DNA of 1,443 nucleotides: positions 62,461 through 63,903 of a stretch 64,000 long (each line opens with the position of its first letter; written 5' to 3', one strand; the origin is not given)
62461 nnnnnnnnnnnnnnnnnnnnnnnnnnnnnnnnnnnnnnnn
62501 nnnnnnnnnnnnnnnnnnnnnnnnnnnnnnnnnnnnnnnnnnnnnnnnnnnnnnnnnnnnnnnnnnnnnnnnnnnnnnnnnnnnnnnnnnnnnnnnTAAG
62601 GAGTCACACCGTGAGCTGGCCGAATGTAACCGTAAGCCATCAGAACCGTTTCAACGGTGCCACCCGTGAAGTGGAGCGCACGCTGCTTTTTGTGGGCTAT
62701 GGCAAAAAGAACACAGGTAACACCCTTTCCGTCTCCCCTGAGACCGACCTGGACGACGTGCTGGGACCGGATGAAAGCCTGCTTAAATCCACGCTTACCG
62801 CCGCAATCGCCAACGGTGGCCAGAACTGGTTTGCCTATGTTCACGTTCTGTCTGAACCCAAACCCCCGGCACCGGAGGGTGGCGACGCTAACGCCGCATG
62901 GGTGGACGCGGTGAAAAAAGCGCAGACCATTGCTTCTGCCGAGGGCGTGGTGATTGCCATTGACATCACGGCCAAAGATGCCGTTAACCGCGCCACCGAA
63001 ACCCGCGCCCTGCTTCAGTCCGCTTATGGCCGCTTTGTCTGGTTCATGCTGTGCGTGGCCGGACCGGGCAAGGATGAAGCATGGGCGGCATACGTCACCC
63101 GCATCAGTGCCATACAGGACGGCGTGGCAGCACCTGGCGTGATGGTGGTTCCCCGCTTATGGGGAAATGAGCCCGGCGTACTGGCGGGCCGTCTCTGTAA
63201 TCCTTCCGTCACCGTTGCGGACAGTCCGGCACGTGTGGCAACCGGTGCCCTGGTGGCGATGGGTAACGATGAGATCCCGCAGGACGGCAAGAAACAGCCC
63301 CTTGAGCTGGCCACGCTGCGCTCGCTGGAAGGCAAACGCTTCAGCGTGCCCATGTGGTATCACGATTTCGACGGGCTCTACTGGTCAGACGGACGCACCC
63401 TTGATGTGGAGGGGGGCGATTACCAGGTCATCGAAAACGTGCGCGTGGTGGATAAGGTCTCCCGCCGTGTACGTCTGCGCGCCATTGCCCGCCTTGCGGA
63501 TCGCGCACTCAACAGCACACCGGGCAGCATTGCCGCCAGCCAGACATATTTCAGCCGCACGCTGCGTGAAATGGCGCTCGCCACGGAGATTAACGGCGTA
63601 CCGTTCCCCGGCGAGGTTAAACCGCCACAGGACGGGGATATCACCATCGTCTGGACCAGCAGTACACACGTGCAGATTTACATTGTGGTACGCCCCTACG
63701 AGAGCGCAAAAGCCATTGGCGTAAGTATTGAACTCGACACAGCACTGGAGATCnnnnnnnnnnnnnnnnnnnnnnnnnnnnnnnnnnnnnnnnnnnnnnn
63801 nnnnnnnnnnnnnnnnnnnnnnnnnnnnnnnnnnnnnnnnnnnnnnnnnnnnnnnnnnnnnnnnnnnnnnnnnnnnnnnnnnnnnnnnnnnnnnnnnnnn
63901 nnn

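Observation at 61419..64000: Tail completion and tail genes follow gpL directly, with no lysis cassette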

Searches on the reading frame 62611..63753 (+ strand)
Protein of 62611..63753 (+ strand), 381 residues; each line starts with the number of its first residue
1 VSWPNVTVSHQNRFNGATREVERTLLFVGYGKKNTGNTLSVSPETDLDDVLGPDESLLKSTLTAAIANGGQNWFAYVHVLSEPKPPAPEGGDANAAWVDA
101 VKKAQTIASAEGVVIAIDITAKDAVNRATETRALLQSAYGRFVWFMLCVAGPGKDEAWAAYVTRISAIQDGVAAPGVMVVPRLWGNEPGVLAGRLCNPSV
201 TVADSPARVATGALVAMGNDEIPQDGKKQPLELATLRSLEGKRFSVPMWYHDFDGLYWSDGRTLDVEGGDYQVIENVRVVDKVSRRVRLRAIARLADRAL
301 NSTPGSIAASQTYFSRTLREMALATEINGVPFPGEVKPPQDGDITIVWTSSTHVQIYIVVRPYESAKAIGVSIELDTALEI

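Call 8: search_protein_families(library=pfam, proteins=[window:62611-63753:+], max_evalue=0.1)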
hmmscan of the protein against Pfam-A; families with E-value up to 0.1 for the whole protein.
window:62611-63753:+ (381 aa): 1 family
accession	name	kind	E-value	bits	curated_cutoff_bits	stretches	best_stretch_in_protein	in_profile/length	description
PF10758.14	DUF2586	-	2.6e-129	432.1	26.4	1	3-377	1-385/386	Protein of unknown function (DUF2586)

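Call 9: search_protein_families(library=phrogs, proteins=[window:62611-63753:+], max_evalue=0.01)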
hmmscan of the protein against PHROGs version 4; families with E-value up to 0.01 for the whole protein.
window:62611-63753:+ (381 aa): 2 families
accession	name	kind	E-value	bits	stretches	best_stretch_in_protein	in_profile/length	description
phrog_907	-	tail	1e-146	489.9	1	1-379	1-374/376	tail sheath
phrog_32257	-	unknown function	4.5e-11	43.6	1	3-68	2-67/71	-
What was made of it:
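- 62611..63756 (+): Contractile tail sheath, HP1 orf23 type (Pfam DUF2586). GTG start with AAGGAG 7 nt upstream. PF10758 E=2.6e-129 (call 8). phrog_907 tail sheath (call 9).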

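Call 14: search_dna_similar(query=window:62611-63753:+, collection=phages, mode=protein, max_rows=40, rows=spread)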
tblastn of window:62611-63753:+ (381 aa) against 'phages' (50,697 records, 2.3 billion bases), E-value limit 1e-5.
Records with a match: 76; places in all: 76; records where one place covers at least 80% of the query: 75.
Best place of each record, by identity: 60-80% 4; <60% 72.
By first word of the organism name: Vibrio 29; Escherichia 9; Pseudoalteromonas 6; Pseudomonas 6; Salmonella 5; Pasteurella 5; Aeromonas 4; Haemophilus 4; Yersinia 2; Cronobacter 2; and 2 more.
By host as written in the record: - 13; Salmonella sp. 4; Vibrio alginolyticus 4; Yersinia enterocolitica 324 2; Cronobacter sakazakii 2; Aeromonas media 2; Pasteurella multocida 2; Salinivibrio sp. 2; and 37 more.
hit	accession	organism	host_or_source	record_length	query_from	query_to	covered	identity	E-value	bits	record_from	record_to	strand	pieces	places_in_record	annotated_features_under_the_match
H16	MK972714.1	Salmonella phage SW3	Salmonella sp.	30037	1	380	100%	66.8%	1e-153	484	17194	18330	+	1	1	DUF2586 family protein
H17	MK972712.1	Salmonella phage SI7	Salmonella sp.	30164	1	380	100%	66.8%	1e-153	484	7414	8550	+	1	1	topoisomerase IA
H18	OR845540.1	Escherichia phage ECO95 1-6-1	Escherichia coli O157:H7 ATCC 43895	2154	1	380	100%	59.5%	3e-142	425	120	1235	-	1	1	record has no annotation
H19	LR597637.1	Escherichia phage ESSI2_ev239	-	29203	1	380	100%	59.5%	4e-132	422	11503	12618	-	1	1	Tail sheath protein | Ne1 neck protein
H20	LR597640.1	Escherichia phage ESSI2_ev129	-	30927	1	380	100%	59.2%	2e-130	418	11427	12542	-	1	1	Phage sheath protein | Ne1 neck protein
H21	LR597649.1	Escherichia phage ESSI2_ev015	-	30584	1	380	100%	59.2%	3e-130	417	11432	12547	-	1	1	Tail sheath protein | Ne1 neck protein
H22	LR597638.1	Escherichia phage ESSI2_ev040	-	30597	1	380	100%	59.2%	3e-130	417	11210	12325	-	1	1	phage tail sheath protein | Ne1 neck protein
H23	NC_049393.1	Escherichia phage ESSI2_ev040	-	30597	1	380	100%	59.2%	3e-130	417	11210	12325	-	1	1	tail sheath | tail completion or Neck1 protein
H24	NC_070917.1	Yersinia phage vB_YenM_324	Yersinia enterocolitica 324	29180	1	380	100%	58.8%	7e-128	410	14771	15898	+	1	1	topoisomerase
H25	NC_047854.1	Cronobacter phage ESSI-2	Cronobacter sakazakii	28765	1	380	100%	58.0%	3e-127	409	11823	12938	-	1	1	tail sheath | tail completion or Neck1 protein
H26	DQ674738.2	Aeromonas phage phiO18P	Aeromonas media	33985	3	379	99%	48.8%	4e-93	310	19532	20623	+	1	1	putative tail sheath protein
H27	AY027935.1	Haemophilus phage HP2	-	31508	3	376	98%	48.4%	3e-94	314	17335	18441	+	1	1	orf23: orf23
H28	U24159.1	Haemophilus phage HP1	-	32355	3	376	98%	48.2%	4e-92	308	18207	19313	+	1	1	hypothetical protein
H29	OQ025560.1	Pasteurella phage vB_PmuM_CFP3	Pasteurella multocida FCf91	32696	3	376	98%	47.9%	4e-89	299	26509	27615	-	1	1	hypothetical protein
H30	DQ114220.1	Pasteurella phage F108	Pasteurella multocida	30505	3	376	98%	46.9%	7e-74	302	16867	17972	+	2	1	unknown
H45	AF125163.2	Bacteriophage K139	Vibrio cholerae O139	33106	1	375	98%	42.0%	4e-65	230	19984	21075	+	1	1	orf24: orf24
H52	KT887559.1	Pseudomonas phage phi3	Pseudomonas aeruginosa WH-SGI-V-07174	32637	1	376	99%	41.1%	6e-68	238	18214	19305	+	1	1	putative tail sheath protein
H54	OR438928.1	Pseudoalteromonas phage ACA1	Pseudoalteromonas elyakovii HL-AS1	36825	1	378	99%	35.1%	4e-53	195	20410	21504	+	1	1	contractile sheath protein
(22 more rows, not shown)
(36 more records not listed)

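Call 19: search_solved_structures(query=window:62611-63753:+, max_evalue=10)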
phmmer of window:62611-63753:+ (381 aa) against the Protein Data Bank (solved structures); distinct sequences matched with E-value up to 10: 0.
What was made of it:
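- On Contractile-tail sheath proteins: No PDB relative is detectable by sequence (call 19).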

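Call 23: find_homologous_proteins(query=window:62611-63753:+, max_evalue=0.00001)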
Query window:62611-63753:+ (381 aa): 1167 proteins with E <= 0.00001 among 8000 candidates; the best 120 are listed.
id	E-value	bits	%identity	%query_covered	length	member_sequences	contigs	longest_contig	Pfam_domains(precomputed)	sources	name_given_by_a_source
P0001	8.1e-251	849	99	100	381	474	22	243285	PF10758.15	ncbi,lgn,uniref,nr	ncbi:TPA: DUF2586 family protein [Escherichia coli]|uniref:DUF2586 domain-containing protein n=1 Tax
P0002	5.0e-222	755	88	100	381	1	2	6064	PF10758.15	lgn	-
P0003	3.8e-174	597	69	100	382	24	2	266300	PF10758.15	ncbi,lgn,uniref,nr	ncbi:DUF2586 domain-containing protein [Enterobacter ludwigii]|uniref:DUF2586 domain-containing prot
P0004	3.9e-174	597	69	100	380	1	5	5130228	PF10758.15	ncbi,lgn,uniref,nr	ncbi:TPA: DUF2586 family protein [Citrobacter farmeri]|uniref:Phage tail protein n=1 Tax=Citrobacter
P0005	1.0e-173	596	69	100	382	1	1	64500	PF10758.15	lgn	-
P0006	1.2e-173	595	69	100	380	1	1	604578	PF10758.15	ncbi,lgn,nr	ncbi:TPA: DUF2586 family protein [Citrobacter amalonaticus]|nr:DUF2586 family protein [Citrobacter a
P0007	1.9e-173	595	69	100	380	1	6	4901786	PF10758.15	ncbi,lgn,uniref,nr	ncbi:TPA: DUF2586 domain-containing protein [Citrobacter amalonaticus]|uniref:DUF2586 domain-contain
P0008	2.4e-173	595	69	100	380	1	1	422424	PF10758.15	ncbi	ncbi:DUF2586 domain-containing protein [Citrobacter farmeri]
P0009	2.7e-173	594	68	100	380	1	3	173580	PF10758.15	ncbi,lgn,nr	ncbi:DUF2586 family protein [Salmonella enterica]|nr:DUF2586 family protein [Salmonella enterica]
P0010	7.6e-173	593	69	100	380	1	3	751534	PF10758.15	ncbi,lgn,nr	ncbi:TPA: DUF2586 family protein [Citrobacter koseri]|nr:DUF2586 family protein [Citrobacter koseri]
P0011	8.8e-173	593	68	100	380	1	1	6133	PF10758.15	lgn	-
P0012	8.8e-173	593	69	100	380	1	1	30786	PF10758.15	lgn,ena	-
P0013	9.6e-173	593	68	100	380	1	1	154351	PF10758.15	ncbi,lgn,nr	ncbi:TPA: DUF2586 family protein [Citrobacter koseri]|nr:DUF2586 family protein [Citrobacter koseri]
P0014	1.0e-172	592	69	100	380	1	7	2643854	PF10758.15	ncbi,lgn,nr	ncbi:DUF2586 domain-containing protein [Citrobacter koseri]|nr:DUF2586 family protein [Citrobacter k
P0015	1.2e-172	592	68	100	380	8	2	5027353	PF10758.15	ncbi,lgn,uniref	ncbi:DUF2586 domain-containing protein [Citrobacter farmeri]|uniref:DUF2586 domain-containing protei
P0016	1.2e-172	592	69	100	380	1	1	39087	PF10758.15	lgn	-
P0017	1.2e-172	592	68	100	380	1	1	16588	PF10758.15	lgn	-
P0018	1.5e-172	592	67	100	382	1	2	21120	PF10758.15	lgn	-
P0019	1.8e-172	592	67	100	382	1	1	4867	PF10758.15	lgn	-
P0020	2.1e-172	591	67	100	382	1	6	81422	PF10758.15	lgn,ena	-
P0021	2.1e-172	591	68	100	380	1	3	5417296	PF10758.15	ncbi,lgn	ncbi:DUF2586 domain-containing protein [Citrobacter farmeri]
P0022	2.5e-172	591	68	100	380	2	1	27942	PF10758.15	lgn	-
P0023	2.7e-172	591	67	100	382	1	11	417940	PF10758.15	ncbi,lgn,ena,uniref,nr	ncbi:DUF2586 domain-containing protein [Enterobacter roggenkampii]|uniref:DUF2586 domain-containing 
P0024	4.0e-172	590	68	100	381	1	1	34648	PF10758.15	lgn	-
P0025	4.4e-172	590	67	100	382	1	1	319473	PF10758.15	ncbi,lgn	ncbi:TPA: DUF2586 domain-containing protein [Enterobacter asburiae]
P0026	7.9e-172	590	67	100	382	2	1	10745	PF10758.15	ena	-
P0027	8.6e-172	589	68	100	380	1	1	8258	PF10758.15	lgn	-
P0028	9.8e-172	589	68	100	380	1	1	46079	PF10758.15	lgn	-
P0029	1.6e-171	588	68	100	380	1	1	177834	PF10758.15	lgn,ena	-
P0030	1.8e-171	588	68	100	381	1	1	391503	PF10758.15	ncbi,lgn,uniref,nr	ncbi:DUF2586 domain-containing protein [Enterobacter mori]|uniref:DUF2586 domain-containing protein 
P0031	2.0e-171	588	68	100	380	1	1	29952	PF10758.15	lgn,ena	-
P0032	2.8e-171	588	68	100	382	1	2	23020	PF10758.15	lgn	-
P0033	2.9e-171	588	68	100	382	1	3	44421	PF10758.15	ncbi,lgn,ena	-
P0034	3.5e-171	587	68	100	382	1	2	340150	PF10758.15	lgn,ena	-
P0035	4.1e-171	587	67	100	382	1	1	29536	PF10758.15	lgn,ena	-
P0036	7.1e-171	586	66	100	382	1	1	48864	PF10758.15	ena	-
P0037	1.2e-170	586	66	100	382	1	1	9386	PF10758.15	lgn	-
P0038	1.2e-170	586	67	100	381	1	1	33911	PF10758.15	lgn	-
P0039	1.3e-170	586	66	100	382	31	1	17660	PF10758.15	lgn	-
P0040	1.4e-170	585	67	100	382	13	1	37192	PF10758.15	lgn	-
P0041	1.6e-170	585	67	100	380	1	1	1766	PF10758.15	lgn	-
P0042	2.8e-170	584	68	100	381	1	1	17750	PF10758.15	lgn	-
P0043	3.8e-170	584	67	100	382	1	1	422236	PF10758.15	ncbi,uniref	ncbi:DUF2586 domain-containing protein [Enterobacter sp. KB-221C9]|uniref:DUF2586 domain-containing 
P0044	4.0e-170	584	67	100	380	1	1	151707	PF10758.15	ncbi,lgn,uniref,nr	ncbi:DUF2586 domain-containing protein [Citrobacter braakii]|uniref:DUF2586 domain-containing protei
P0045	4.1e-170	584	67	100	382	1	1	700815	PF10758.15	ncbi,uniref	ncbi:DUF2586 domain-containing protein [Enterobacter ludwigii]|uniref:DUF2586 domain-containing prot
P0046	5.8e-170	583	67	100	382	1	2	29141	PF10758.15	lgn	-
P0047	6.0e-170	583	67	100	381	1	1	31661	PF10758.15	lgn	-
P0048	8.8e-170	583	66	100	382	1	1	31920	PF10758.15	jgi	jgi:hypothetical protein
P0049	1.1e-169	582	66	100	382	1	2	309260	PF10758.15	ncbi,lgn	ncbi:TPA: DUF2586 domain-containing protein [Citrobacter freundii]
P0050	1.4e-169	582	66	100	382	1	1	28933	PF10758.15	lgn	-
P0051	2.2e-169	581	66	100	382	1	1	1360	PF10758.15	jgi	jgi:hypothetical protein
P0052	2.3e-169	581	67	100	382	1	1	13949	PF10758.15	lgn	-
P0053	4.8e-169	580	67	100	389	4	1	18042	PF10758.15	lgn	-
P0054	5.4e-169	580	67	100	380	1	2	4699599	PF10758.15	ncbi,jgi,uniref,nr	ncbi:DUF2586 domain-containing protein [Mixta intestinalis]|jgi:hypothetical protein|uniref:DUF2586 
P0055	5.5e-169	580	66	100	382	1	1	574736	PF10758.15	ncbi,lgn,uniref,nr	ncbi:DUF2586 family protein [Enterobacter sp. AD2-3]|uniref:DUF2586 domain-containing protein n=1 Ta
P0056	9.6e-169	579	67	100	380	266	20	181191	PF10758.15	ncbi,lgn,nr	ncbi:DUF2586 family protein [Salmonella enterica]|nr:DUF2586 family protein [Salmonella enterica] EC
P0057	1.0e-168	579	66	100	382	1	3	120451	PF10758.15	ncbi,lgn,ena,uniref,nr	ncbi:TPA: DUF2586 family protein [Enterobacter hormaechei subsp. xiangfangensis]|uniref:DUF2586 doma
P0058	1.3e-168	579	66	100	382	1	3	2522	PF10758.15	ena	-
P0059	1.4e-168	579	66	100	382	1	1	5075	PF10758.15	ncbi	-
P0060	1.6e-168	579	66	100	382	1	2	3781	PF10758.15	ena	-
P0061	1.6e-168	579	66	100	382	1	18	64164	PF10758.15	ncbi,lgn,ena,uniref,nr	ncbi:DUF2586 family protein [Enterobacter kobei]|uniref:DUF2586 domain-containing protein n=1 Tax=En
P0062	4.7e-168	577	66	100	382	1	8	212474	PF10758.15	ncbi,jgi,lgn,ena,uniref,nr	ncbi:DUF2586 domain-containing protein [Enterobacter roggenkampii]|jgi:hypothetical protein|uniref:D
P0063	7.0e-168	577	66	100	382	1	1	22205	PF10758.15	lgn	-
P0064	7.7e-168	576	65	100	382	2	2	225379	PF10758.15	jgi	-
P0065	1.4e-167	576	67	100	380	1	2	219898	PF10758.15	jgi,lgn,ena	-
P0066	1.4e-167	576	65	100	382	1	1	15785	PF10758.15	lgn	-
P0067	2.1e-167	575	65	100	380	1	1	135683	PF10758.15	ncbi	ncbi:DUF2586 domain-containing protein [Pseudescherichia vulneris]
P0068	3.4e-167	574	66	100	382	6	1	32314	PF10758.15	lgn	-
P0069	4.8e-167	574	67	100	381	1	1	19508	PF10758.15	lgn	-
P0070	1.1e-166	573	67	100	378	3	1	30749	PF10758.15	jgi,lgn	jgi:hypothetical protein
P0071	1.2e-166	572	66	100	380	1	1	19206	PF10758.15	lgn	-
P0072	2.2e-166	572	66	100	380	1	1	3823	PF10758.15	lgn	-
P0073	2.4e-166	571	66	100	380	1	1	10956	PF10758.15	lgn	-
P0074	2.7e-166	571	65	100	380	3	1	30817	PF10758.15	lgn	-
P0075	3.3e-166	571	66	100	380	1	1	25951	PF10758.15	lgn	-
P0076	7.9e-166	570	65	100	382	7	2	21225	PF10758.15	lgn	-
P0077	9.3e-166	570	66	100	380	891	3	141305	PF10758.15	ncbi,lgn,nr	ncbi:DUF2586 family protein [Escherichia coli]|nr:DUF2586 family protein [Escherichia coli] EFH24018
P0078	1.2e-165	569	66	100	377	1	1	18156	PF10758.15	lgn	-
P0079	1.6e-165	569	65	100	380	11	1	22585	PF10758.15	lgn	-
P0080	2.5e-165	568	66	100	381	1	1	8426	PF10758.15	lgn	-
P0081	2.9e-165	568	65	100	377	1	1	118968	PF10758.15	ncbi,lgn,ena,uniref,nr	ncbi:DUF2586 domain-containing protein [Cedecea davisae]|uniref:DUF2586 domain-containing protein n=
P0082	3.6e-165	568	66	100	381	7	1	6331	PF10758.15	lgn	-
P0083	7.4e-165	567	65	100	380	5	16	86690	PF10758.15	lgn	-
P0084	1.2e-164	566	66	100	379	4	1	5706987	PF10758.15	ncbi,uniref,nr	ncbi:DUF2586 domain-containing protein [Serratia liquefaciens]|uniref:DUF2586 family protein n=1 Tax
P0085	1.8e-164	565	66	100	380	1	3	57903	PF10758.15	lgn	-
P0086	2.4e-164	565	66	100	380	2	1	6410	PF10758.15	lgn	-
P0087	3.2e-164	564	66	100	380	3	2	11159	PF10758.15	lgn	-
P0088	1.2e-163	563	65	100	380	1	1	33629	PF10758.15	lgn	-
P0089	1.7e-163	562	65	100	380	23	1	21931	PF10758.15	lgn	-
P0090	2.1e-163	562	65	100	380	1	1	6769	PF10758.15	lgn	-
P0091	3.1e-163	561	66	100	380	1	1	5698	PF10758.15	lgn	-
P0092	3.4e-163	561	65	100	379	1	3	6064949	PF10758.15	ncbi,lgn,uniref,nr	ncbi:DUF2586 family protein [Serratia sp. JSRIV002]|uniref:DUF2586 domain-containing protein n=1 Tax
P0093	4.5e-163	561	65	100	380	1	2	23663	PF10758.15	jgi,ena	-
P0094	5.5e-163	560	65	100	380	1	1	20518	PF10758.15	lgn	-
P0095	7.4e-163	560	63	100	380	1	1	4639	PF10758.15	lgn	-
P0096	1.1e-162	559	65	100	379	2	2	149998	PF10758.15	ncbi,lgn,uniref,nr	ncbi:DUF2586 domain-containing protein [uncultured Serratia sp.]|uniref:DUF2586 domain-containing pr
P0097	1.2e-162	559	65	100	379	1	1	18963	PF10758.15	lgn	-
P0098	1.4e-162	559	65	100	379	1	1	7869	PF10758.15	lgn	-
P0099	1.8e-162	559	65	100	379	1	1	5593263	PF10758.15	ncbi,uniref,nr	ncbi:DUF2586 domain-containing protein [Serratia proteamaculans]|uniref:DUF2586 family protein n=1 T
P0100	2.0e-162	559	65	100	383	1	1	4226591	PF10758.15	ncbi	ncbi:DUF2586 domain-containing protein [Pantoea sp. y20]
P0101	2.3e-162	558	63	100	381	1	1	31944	PF10758.15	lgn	-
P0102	3.8e-162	558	64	100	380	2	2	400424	PF10758.15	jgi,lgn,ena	-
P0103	4.4e-162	557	65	100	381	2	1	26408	PF10758.15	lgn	-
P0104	6.9e-162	557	65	100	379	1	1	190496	PF10758.15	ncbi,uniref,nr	ncbi:MAG: DUF2586 domain-containing protein [Enterobacterales bacterium endosymbiont of Blomia tropi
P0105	7.3e-162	557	65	100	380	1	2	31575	PF10758.15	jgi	jgi:hypothetical protein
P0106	8.1e-162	557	65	100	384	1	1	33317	PF10758.15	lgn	-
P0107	8.3e-162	557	64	100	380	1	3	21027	PF10758.15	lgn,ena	-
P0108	9.2e-162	556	65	100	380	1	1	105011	PF10758.15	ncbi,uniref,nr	ncbi:DUF2586 domain-containing protein [Rahnella aceris]|uniref:DUF2586 domain-containing protein n=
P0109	1.2e-161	556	65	100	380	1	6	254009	PF10758.15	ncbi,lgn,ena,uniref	ncbi:DUF2586 domain-containing protein [Kluyvera cryocrescens]|uniref:DUF2586 domain-containing prot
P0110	1.4e-161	556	64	100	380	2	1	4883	PF10758.15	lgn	-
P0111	1.5e-161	556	64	100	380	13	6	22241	PF10758.15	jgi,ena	-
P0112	3.2e-161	555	65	100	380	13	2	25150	PF10758.15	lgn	-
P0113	3.6e-161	554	65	100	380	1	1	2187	PF10758.15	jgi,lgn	jgi:hypothetical protein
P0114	3.8e-161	554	65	100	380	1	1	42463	PF10758.15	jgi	jgi:hypothetical protein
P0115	3.8e-161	554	65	100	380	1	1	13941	PF10758.15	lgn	-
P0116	4.2e-161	554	64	100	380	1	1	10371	PF10758.15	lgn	-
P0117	4.8e-161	554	65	100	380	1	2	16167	PF10758.15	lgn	-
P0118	8.2e-161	553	64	100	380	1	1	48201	PF10758.15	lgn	-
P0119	9.8e-161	553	64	100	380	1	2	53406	PF10758.15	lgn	-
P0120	2.4e-160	552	64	100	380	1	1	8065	PF10758.15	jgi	jgi:hypothetical protein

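Call 24: get_annotated_region(hit=H45, flank=4000)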
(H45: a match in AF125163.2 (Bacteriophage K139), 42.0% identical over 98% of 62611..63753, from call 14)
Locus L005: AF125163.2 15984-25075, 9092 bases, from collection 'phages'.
description: Bacteriophage K139, complete genome.
organism: Bacteriophage K139 (NCBI taxid 2905721)
taxonomy: Viruses; Duplodnaviria; Heunggongvirae; Uroviricota; Caudoviricetes; Peduoviridae; Longwoodvirus; Longwoodvirus K139
host: Vibrio cholerae O139; source: -; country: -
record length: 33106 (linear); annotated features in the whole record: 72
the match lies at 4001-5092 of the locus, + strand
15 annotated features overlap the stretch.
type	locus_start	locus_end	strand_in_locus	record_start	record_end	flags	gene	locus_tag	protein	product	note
CDS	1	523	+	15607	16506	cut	orf17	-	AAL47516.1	orf17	putative capsid scaffolding protein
CDS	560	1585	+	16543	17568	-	orf18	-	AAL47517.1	orf18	putative major capsid protein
CDS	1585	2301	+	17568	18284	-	orf19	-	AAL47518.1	orf19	putative terminase, endonuclease subunit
CDS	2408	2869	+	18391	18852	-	orf20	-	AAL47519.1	orf20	putative head completion protein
CDS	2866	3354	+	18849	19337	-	orf21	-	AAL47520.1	orf21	-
CDS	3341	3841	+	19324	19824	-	orf22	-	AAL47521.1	orf22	putative tail completion protein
CDS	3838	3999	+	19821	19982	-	orf23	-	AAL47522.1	orf23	-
CDS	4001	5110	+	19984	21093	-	orf24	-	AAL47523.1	orf24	putative tail sheath protein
CDS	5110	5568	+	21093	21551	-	orf25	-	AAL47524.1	orf25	putative tail tube protein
CDS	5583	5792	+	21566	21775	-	orf26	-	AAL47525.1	orf26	C4-type zinc-finger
CDS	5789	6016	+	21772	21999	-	orf27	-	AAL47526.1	orf27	-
CDS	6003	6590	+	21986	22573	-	orf28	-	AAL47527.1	orf28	putative endolysin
CDS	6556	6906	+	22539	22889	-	orf29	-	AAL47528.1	orf29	-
CDS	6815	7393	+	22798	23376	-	orf30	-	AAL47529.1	orf30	-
CDS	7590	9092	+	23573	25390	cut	orf31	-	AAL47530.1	orf31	putative tail length determinator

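Call 25: get_annotated_region(hit=H52, flank=4000)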
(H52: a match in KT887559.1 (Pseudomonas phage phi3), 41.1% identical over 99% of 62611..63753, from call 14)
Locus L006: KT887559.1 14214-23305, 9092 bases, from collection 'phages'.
description: Pseudomonas phage phi3, complete genome.
organism: Pseudomonas phage phi3 (NCBI taxid 1754217)
taxonomy: Viruses; Duplodnaviria; Heunggongvirae; Uroviricota; Caudoviricetes; Peduoviridae; Phitrevirus; Phitrevirus phi3
host: Pseudomonas aeruginosa WH-SGI-V-07174; source: hospital; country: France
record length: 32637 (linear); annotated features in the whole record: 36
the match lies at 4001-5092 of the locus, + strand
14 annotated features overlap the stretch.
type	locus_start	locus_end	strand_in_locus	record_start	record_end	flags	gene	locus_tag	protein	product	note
CDS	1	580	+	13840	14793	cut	-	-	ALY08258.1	serine peptidase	Phage capsid scaffolding protein (GPO) serine peptidase (Precursor)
CDS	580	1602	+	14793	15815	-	-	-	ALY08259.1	major capsid protein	Phage major capsid protein, P2 family (Precursor)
CDS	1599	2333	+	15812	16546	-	-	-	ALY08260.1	putative terminase endonuclease subunit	Prophage PssSM-01, putative terminase, endonuclease subunit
CDS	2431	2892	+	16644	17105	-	-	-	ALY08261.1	putative head completion/stabilization protein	Prophage PssSM-01, putative head completion/stabilization protein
CDS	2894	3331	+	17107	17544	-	-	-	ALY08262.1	putative tail protein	Prophage PssSM-01, putative tail protein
CDS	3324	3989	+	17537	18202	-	-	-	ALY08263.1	virion morphogenesis family protein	Prophage PSPPH06, virion morphogenesis family protein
CDS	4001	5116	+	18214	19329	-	-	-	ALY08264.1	putative tail sheath protein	Prophage PssSM-01, putative tail sheath protein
CDS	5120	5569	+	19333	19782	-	-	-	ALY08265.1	putative tail tube protein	Prophage PssSM-01, putative tail tube protein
CDS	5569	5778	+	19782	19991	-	-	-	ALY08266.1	DksA/TraR family C4-type zinc finger protein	Prophage PSPPH06, DksA/TraR family C4-type zinc finger protein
CDS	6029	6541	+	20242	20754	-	-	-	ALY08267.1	lysozyme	lysozyme (Precursor)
CDS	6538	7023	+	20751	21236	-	-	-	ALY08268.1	lysis protein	lysis protein precursor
CDS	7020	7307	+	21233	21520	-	-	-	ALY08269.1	hypothetical protein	-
CDS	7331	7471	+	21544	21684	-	-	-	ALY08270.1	hypothetical protein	-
CDS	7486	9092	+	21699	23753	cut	-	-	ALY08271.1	tail tape measure protein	Prophage PssSM-01, TP901 family tail tape measure protein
